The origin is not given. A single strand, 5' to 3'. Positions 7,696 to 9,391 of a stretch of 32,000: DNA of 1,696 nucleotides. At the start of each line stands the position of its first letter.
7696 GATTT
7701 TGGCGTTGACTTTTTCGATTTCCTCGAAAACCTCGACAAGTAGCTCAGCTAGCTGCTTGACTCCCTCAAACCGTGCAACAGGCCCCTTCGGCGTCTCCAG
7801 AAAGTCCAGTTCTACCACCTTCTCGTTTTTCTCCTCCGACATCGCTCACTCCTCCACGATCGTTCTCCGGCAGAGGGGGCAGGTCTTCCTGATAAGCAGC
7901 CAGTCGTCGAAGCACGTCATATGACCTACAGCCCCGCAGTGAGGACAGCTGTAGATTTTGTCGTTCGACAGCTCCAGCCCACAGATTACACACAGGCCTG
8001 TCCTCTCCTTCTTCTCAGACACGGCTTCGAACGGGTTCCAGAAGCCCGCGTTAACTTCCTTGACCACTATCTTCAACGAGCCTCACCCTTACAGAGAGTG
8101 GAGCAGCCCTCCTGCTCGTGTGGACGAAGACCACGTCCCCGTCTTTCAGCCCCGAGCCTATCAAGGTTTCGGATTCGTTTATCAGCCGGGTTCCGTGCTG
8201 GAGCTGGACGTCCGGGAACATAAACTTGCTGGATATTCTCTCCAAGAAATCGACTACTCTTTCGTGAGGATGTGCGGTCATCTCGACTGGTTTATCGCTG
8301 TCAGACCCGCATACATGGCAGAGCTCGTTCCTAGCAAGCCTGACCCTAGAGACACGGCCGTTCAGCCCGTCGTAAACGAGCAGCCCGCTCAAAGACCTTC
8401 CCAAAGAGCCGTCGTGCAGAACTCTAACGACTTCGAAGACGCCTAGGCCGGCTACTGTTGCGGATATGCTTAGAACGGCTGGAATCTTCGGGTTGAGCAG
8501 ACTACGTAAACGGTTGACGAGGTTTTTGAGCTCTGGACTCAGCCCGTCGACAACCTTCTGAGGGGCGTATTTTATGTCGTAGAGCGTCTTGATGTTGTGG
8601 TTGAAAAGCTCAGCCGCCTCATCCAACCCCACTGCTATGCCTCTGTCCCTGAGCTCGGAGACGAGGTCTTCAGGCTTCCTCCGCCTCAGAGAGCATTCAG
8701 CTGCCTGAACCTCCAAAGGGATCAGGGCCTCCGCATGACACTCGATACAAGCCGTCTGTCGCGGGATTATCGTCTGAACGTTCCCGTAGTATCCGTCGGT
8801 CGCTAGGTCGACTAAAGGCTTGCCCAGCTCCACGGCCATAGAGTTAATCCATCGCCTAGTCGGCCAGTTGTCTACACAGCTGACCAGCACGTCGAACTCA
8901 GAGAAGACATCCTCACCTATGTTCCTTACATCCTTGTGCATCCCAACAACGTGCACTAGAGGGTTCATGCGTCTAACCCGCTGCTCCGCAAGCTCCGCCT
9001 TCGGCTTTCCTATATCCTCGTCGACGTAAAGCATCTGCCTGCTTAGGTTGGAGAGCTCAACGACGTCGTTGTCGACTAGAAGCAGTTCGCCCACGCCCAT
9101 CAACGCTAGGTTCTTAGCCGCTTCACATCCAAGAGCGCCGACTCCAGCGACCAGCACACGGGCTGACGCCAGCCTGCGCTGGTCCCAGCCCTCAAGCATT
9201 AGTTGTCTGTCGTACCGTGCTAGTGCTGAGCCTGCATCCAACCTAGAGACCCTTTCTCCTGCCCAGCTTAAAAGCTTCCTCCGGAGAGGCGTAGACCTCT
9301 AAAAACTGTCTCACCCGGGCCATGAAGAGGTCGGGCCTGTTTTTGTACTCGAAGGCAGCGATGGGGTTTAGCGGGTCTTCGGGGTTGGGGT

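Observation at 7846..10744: Complete eukaryote-type ubiquitylation cassette: Ub-E2-E1-RING operon plus a divergent Rpn11-like JAMM protease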

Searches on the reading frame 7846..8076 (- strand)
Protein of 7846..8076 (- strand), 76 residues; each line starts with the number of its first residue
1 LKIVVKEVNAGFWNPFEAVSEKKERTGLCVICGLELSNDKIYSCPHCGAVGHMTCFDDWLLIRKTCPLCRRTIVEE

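Call 3: search_protein_families(library=pfam, proteins=[window:7846-8076:-], max_evalue=0.1)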
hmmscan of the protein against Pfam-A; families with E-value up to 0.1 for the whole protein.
window:7846-8076:- (76 aa): 25 families
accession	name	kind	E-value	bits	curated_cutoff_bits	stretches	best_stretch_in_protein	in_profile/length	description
PF13639.12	zf-RING_2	-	1.1e-09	38.8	27.3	1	28-70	2-44/44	Ring finger domain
PF03107.22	C1_2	-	2.7e-06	28.1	26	1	21-55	12-47/48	C1 domain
PF14446.12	Prok-RING_1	-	6.5e-06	26.4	29.1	1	28-57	6-36/54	Prokaryotic RING finger family 1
PF17120.11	zf-RING_16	-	1.7e-05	24.8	27.4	1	26-67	4-45/57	RING/Ubox like zinc-binding domain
PF13920.12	zf-C3HC4_3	-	0.00013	22.1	27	1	27-73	3-46/49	Zinc finger, C3HC4 type (RING finger)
PF12678.13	zf-rbx1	-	0.00025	21.7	31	1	26-70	11-55/55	RING-H2 zinc finger domain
PF14447.12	Prok-RING_4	-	0.0016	18.7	27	1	29-73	1-40/46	Prokaryotic RING finger family 4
PF13923.12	zf-C3HC4_2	-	0.0019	18.4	27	1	29-69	2-40/40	Zinc finger, C3HC4 type (RING finger)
PF14369.11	Zn_ribbon_19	-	0.0044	17.6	30.8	0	65-76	23-34/35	zinc-ribbon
PF07282.18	Cas12f1-like_TNB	-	0.0051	17.4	26.3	1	17-52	20-51/60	Cas12f1-like, TNB domain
PF13901.12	RH_dom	-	0.0074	16.6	28.1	1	37-72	171-204/206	Rubicon Homology Domain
PF21202.3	SLX1_C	-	0.0085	16.8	27.2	1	29-71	2-57/65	Structure-specific endonuclease subunit SLX1, C-terminal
PF00628.35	PHD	-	0.0091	16.4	24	1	29-57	1-29/47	PHD-finger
PF23145.1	Zf_2nd_IFT121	-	0.011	15.8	25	1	28-73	2-44/45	IFT121, second zinc finger domain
PF14634.12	zf-RING_5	-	0.014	15.8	27.9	1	29-71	2-43/43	zinc-RING finger domain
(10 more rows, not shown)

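Call 4: search_protein_families(library=ncbifam, proteins=[window:7846-8076:-], max_evalue=0.1)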
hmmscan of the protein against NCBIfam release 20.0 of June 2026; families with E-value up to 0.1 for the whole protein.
window:7846-8076:- (76 aa): 6 families
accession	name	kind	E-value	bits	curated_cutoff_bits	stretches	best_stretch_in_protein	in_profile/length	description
NF041909.1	HVO_2753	equivalog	0.0034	17.2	80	1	22-49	5-34/59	HVO_2753 family zinc finger protein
NF011481.0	PRK14890.1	equivalog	0.015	15.3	61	1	22-50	5-36/61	putative Zn-ribbon RNA-binding protein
NF049953.1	ribbon_DG_selen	exception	0.017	15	130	1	16-48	137-168/172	zinc ribbon-containing (seleno)protein DG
NF040506.1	PG0870_Nterm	domain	0.022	14.9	50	0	40-55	10-25/56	PG0870-related protein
NF008035.0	PRK10767.1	subfamily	0.032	13.3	338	1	29-70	147-187/374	molecular chaperone DnaJ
NF033497.1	rubre_like_arch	subfamily_domain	0.043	13.5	32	1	29-52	3-25/34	rubrerythrin-like domain-containing protein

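Call 12: find_homologous_proteins(query=window:7846-8076:-, max_evalue=0.001)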
Query window:7846-8076:- (76 aa): 15 proteins with E <= 0.001 among 15 candidates.
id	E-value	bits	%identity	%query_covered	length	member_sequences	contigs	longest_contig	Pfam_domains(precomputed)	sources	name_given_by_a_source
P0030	2.7e-39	150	82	100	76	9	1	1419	PF03107.23,PF13639.13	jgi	-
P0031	1.2e-35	138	75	99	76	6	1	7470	PF17120.12,PF03107.23,PF13639.13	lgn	-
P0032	1.1e-34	135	75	96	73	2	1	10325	PF03107.23,PF13639.13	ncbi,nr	ncbi:MAG: RING finger domain-containing protein [Candidatus Caldarchaeum sp.]|nr:RING finger domain-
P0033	6.6e-32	127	71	99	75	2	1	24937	PF13639.13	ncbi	-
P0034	9.7e-32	126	65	99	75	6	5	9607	PF03107.23,PF13639.13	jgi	jgi:uncharacterized protein (DUF983 family)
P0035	1.1e-31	126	68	99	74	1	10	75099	PF13639.13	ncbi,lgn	ncbi:MAG: RING finger domain-containing protein [Candidatus Caldarchaeum sp.]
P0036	2.1e-30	122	64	99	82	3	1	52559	PF13639.13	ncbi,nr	ncbi:MAG: RING finger domain-containing protein [Candidatus Caldarchaeum sp.]|nr:RING finger domain-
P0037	5.9e-30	120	67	95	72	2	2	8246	PF03107.23,PF13639.13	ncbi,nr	ncbi:MAG: hypothetical protein NZ921_03635 [Candidatus Caldarchaeum sp.]|nr:hypothetical protein [Ca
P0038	2.4e-28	115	65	99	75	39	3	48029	PF13923.13,PF03107.23,PF13639.13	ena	-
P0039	4.0e-28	114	63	99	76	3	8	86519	PF03107.23,PF13639.13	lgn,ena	-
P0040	7.4e-28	114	65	100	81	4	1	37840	PF13639.13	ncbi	-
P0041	9.9e-28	113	60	100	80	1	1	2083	PF13639.13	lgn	-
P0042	1.3e-25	106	58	100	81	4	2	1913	PF13639.13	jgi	jgi:uncharacterized paraquat-inducible protein A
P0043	1.8e-24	103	57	96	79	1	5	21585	PF13639.13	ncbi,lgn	ncbi:MAG: RING-H2 finger protein [Nitrososphaerota archaeon]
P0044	4.4e-23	98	57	100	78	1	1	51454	PF12678.14,PF03107.23,PF13639.13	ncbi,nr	ncbi:MAG: hypothetical protein NXY59_09135 [Aigarchaeota archaeon]|nr:hypothetical protein [Candidat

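Call 27: find_encoding_contigs(protein=P0044, flank=8000, max_places=2)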
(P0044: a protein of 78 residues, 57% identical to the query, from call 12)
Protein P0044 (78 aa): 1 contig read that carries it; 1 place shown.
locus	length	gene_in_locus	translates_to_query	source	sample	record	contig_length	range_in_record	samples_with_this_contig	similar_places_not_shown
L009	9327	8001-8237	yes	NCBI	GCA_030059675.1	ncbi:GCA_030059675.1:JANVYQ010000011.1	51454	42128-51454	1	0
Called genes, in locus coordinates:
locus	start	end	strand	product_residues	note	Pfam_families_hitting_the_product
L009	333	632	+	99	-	PF00428:Ribosomal_60s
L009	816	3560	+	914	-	PF01411:tRNA-synt_2c, PF07973:tRNA_SAD, PF02272:DHHA1 (weak)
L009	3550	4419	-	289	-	PF00466:Ribosomal_L10, PF17777:RL10P_insert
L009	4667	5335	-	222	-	PF00687:Ribosomal_L1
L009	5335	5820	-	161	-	PF03946:Ribosomal_L11_N, PF00298:Ribosomal_L11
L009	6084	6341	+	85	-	PF11976:Rad60-SLD (weak), PF00240:ubiquitin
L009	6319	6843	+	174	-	PF00179:UQ_con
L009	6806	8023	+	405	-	PF00899:ThiF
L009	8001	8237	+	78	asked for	PF03107:C1_2 (weak), PF12678:zf-rbx1 (weak), PF13639:zf-RING_2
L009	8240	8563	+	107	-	-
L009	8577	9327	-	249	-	?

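Call 28: find_encoding_contigs(protein=P0043, flank=8000, max_places=2)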
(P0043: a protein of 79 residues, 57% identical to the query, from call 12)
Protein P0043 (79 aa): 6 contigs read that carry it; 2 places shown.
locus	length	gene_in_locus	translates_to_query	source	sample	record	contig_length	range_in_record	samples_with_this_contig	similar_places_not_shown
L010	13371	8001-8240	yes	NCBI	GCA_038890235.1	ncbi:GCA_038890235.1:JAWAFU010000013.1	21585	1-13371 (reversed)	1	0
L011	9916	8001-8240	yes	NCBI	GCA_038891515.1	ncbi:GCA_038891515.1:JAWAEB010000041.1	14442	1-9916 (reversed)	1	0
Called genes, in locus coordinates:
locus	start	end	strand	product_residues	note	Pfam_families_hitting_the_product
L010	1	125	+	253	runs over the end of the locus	-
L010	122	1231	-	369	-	PF04212:MIT, PF13401:AAA_22 (faint), PF13173:AAA_14 (faint), PF09336:Vps4_C (faint), PF00004:AAA, PF07724:AAA_2 (weak), PF07728:AAA_5 (weak), PF17862:AAA_lid_3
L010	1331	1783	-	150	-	PF13404:HTH_AsnC-type, PF13412:HTH_24, PF01037:AsnC_trans_reg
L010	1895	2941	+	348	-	PF00108:Thiolase_N (weak), PF08545:ACP_syn_III (faint), PF08541:ACP_syn_III_C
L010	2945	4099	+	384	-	PF00108:Thiolase_N, PF22691:Thiolase_C_1, PF02803:Thiolase_C (weak)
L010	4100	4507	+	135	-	PF12172:zf-ChsH2 (weak), PF01796:OB_ChsH2_C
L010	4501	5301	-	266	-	-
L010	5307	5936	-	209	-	PF01398:JAB, PF03665:UPF0172 (weak), PF14464:Prok-JAB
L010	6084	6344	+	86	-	PF00240:ubiquitin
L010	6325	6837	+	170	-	PF00179:UQ_con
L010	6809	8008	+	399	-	PF00899:ThiF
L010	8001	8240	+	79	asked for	PF13639:zf-RING_2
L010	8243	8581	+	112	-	-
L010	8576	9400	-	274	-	-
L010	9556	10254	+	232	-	PF12678:zf-rbx1 (faint), PF13639:zf-RING_2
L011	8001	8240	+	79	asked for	PF13639:zf-RING_2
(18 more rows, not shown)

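Call 51: search_protein_families(library=padloc, proteins=[window:7846-8076:-], max_evalue=0.01)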
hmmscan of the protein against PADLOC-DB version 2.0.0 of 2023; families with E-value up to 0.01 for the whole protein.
window:7846-8076:- (76 aa): 0 families

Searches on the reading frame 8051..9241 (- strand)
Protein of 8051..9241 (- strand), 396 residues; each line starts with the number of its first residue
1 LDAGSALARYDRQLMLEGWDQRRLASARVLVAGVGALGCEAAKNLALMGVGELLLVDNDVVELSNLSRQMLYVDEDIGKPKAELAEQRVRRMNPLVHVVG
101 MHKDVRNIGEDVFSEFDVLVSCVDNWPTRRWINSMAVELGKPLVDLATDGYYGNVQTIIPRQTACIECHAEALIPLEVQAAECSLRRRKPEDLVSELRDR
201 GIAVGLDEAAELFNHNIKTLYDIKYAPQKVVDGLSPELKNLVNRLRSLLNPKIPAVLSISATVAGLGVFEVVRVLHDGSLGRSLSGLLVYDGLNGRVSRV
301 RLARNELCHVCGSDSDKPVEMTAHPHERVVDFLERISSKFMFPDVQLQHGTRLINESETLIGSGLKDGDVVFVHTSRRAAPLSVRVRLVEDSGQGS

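Call 3: search_protein_families(library=pfam, proteins=[window:8051-9241:-], max_evalue=0.1)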
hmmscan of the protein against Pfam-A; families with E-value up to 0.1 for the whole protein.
window:8051-9241:- (396 aa): 1 family
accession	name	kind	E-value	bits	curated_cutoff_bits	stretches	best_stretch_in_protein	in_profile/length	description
PF00899.27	ThiF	-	3.4e-59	200.3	28.1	1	10-309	1-237/238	ThiF family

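Call 4: search_protein_families(library=ncbifam, proteins=[window:8051-9241:-], max_evalue=0.1)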
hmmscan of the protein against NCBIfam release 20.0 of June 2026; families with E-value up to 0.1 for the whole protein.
window:8051-9241:- (396 aa): 24 families
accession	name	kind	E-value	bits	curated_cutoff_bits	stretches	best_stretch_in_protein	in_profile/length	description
TIGR02356.1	adenyl_thiF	equivalog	8.7e-43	146.1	275.25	1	9-183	1-178/203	thiazole biosynthesis adenylyltransferase ThiF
NF006444.0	PRK08762.1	equivalog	2.5e-41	141.6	449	2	8-168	126-293/387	molybdopterin-synthase adenylyltransferase MoeB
NF004281.0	PRK05690.1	subfamily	4.3e-41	140.8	266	1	7-164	10-171/250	molybdopterin-synthase adenylyltransferase MoeB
NF047750.1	SAMPActivE1UbaA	equivalog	2.8e-35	122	450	2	6-169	9-175/270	SAMP-activating enzyme E1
NF006204.0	PRK08328.1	equivalog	4.4e-35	121.3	339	1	5-164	5-167/231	hypothetical protein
TIGR02355.1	moeB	equivalog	1.7e-33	116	376.55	1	8-158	3-157/240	molybdopterin-synthase adenylyltransferase MoeB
NF009123.0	PRK12475.1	subfamily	9.4e-31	107.3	510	1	9-172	4-173/338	MoeB/ThiF family adenylyltransferase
NF005902.0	PRK07878.1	equivalog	6.5e-30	104.3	647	1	7-144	20-161/392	adenylyltransferase/sulfurtransferase MoeZ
TIGR01408.1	Ube1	subfamily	1.1e-29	102.8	750.05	1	8-186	400-586/1008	ubiquitin-activating enzyme E1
NF004111.0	PRK05600.1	equivalog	2.7e-27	95.9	437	1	7-147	19-163/371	ThiF family adenylyltransferase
NF005646.0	PRK07411.1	equivalog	3.7e-24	85.6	633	1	7-144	16-157/390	molybdopterin-synthase adenylyltransferase MoeB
NF006395.0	PRK08644.1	equivalog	3.7e-24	85.5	159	1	21-145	25-151/215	sulfur carrier protein ThiS adenylyltransferase ThiF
TIGR02354.1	thiF_fam2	equivalog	6.7e-20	71.8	152.2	1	23-132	18-127/200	thiamine biosynthesis protein ThiF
NF006077.0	PRK08223.1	equivalog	1.5e-16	60.2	266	1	20-156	22-161/296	hypothetical protein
NF011696.0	PRK15116.1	equivalog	3.8e-13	49.7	304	1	23-125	27-131/268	tRNA cyclic N6-threonylcarbamoyladenosine(37) synthase TcdA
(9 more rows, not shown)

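Call 8: search_solved_structures(query=window:8051-9241:-, max_evalue=0.001, show_alignments=2)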
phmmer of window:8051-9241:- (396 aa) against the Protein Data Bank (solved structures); distinct sequences matched with E-value up to 0.001: 78 (the best 60 are shown).
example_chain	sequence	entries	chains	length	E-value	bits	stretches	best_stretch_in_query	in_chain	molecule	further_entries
8se9_A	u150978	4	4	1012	1.7e-39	139.2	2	8-186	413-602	Ubiquitin-like modifier-activating enzyme 7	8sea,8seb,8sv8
8oif_A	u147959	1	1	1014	1.7e-39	139.2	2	8-186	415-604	Ubiquitin-like modifier-activating enzyme 7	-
9qgg_B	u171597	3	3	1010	8.2e-39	137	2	3-186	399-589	E1 ubiquitin-activating enzyme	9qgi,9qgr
9mc4_A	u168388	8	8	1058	4.2e-37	131.4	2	9-186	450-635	Ubiquitin-like modifier-activating enzyme 1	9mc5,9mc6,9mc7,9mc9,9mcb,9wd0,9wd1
5l6h_A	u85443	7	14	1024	4.3e-37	131.3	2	8-186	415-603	Ubiquitin-activating enzyme E1 1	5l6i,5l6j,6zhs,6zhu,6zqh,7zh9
6nya_A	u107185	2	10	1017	4.4e-37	131.3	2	8-186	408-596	Ubiquitin-activating enzyme E1 1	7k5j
3cmm_A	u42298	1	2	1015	4.5e-37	131.3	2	8-186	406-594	Ubiquitin-activating enzyme E1 1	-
4nnj_A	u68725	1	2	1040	4.6e-37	131.2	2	8-186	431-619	Ubiquitin-activating enzyme E1 1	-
6dc6_A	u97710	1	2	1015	9e-37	130.3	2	9-165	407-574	Ubiquitin-like modifier-activating enzyme 1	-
5tr4_A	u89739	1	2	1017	5.9e-36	127.6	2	8-186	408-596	Ubiquitin-activating enzyme E1 1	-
9jtc_A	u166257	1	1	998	2.1e-35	125.7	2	6-172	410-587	UBA7 protein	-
6zht_C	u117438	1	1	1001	4.6e-35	124.6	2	8-186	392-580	Ubiquitin-activating enzyme E1 1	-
1tt5_B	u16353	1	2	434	4.6e-33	118.1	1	24-336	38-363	ubiquitin-activating enzyme E1C isoform 1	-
1yov_B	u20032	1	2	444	5e-33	118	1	24-336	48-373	Ubiquitin-activating enzyme E1C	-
3dbr_B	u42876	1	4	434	5e-33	117.9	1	24-337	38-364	NEDD8-activating enzyme E1 catalytic subunit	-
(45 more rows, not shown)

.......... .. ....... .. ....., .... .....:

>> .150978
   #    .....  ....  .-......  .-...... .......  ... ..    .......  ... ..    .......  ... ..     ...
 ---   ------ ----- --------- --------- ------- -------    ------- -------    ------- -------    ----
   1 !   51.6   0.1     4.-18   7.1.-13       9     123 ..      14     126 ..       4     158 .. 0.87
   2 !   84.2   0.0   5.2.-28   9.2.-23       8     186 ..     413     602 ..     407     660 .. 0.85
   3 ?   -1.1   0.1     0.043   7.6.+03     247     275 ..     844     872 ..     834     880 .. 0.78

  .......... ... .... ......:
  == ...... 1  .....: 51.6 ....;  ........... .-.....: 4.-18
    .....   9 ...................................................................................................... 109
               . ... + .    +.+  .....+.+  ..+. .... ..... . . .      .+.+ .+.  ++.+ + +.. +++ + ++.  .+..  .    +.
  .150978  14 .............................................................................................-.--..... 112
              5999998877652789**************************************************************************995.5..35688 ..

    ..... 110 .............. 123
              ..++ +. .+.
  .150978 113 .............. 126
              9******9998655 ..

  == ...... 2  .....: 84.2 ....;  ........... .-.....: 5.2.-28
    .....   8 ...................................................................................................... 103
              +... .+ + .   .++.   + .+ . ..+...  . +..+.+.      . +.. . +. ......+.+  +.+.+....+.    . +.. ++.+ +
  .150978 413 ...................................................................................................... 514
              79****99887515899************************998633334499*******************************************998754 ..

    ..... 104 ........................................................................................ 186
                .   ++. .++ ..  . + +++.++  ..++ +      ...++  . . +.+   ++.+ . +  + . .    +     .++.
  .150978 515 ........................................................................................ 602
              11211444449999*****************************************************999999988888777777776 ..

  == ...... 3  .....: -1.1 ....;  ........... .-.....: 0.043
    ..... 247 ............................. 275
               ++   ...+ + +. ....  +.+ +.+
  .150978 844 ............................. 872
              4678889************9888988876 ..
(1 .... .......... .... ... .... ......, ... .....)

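Call 15: find_related_loci(query=window:8051-9241:-, collection=genome_contigs, flank=10000)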
Query window:8051-9241:- (396 aa) in genome_contigs; peptide patterns used: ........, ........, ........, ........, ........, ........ (x = any residue, [..] = any of these).
28 stretches matched a pattern; 5 encode a relative of the query (tblastn E <= 1e-3); 5 distinct loci.
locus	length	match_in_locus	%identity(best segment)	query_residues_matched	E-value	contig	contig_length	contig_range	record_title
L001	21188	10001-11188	95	1-396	0e+0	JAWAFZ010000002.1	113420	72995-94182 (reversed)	MAG: Candidatus Caldarchaeum sp. isolate QQ_201912_bins_79 QQ_201912_bins_79_scaffold_2, whole genome shotgun sequence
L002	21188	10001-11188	91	1-396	0e+0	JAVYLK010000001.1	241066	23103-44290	MAG: Candidatus Caldarchaeum sp. isolate BF3_201808_bins_33 BF3_201808_bins_33_scaffold_1, whole genome shotgun sequence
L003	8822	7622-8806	77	1-395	0e+0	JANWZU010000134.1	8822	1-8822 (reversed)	MAG: Candidatus Caldarchaeum sp. isolate SKYG59 k141_61366, whole genome shotgun sequence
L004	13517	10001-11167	70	6-394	0e+0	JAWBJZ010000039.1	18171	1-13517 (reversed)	MAG: Candidatus Caldarchaeum sp. isolate GXS_201709_bins_78 GXS_201709_bins_78_scaffold_39, whole genome shotgun sequenc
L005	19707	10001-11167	68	6-394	0e+0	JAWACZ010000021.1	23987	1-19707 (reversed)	MAG: Candidatus Caldarchaeum sp. isolate QQ_201709_bins_146 QQ_201709_bins_146_scaffold_21, whole genome shotgun sequenc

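Call 51: search_protein_families(library=padloc, proteins=[window:8051-9241:-], max_evalue=0.01)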
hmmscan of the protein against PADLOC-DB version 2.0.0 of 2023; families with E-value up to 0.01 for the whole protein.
window:8051-9241:- (396 aa): 33 families (the best 25 are shown)
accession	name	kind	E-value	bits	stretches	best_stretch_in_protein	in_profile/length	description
PDLC00836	E1-E2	-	2.6e-21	73.8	1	20-142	335-460/602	E1-E2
PDLC00829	E1-E2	-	1.2e-20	72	1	17-175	162-325/426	E1-E2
PDLC00837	E1-E2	-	1.7e-18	64.7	1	7-139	305-444/593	E1-E2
PDLC00828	E1-E2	-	5.9e-17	60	1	16-182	165-336/431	E1-E2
PDLC00832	E1-E2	-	7.7e-17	58.7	1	21-128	333-442/588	E1-E2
PDLC00856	E1-E2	-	2.5e-16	57.3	1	24-135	320-432/573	E1-E2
PDLC00847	E1-E2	-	3.2e-16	56.8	1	18-157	278-420/523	E1-E2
PDLC00839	E1-E2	-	2.5e-15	53.8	1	13-124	357-470/602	E1-E2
PDLC00848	E1-E2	-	6.1e-15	52.5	1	18-122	366-472/607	E1-E2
PDLC00846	E1-E2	-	6.6e-15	52.7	1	9-168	299-465/587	E1-E2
PDLC00840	E1-E2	-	2e-14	51.5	1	22-142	209-332/458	E1-E2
PDLC00850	E1-E2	-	5.1e-14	49.6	1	23-138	311-428/566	E1-E2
PDLC00835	E1-E2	-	1.5e-13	48.1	1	13-137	360-485/778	E1-E2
PDLC00843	E1-E2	-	3.6e-13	46.9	1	18-168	310-464/575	E1-E2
PDLC00855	E1-E2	-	1.3e-12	45.5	1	21-99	297-374/579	E1-E2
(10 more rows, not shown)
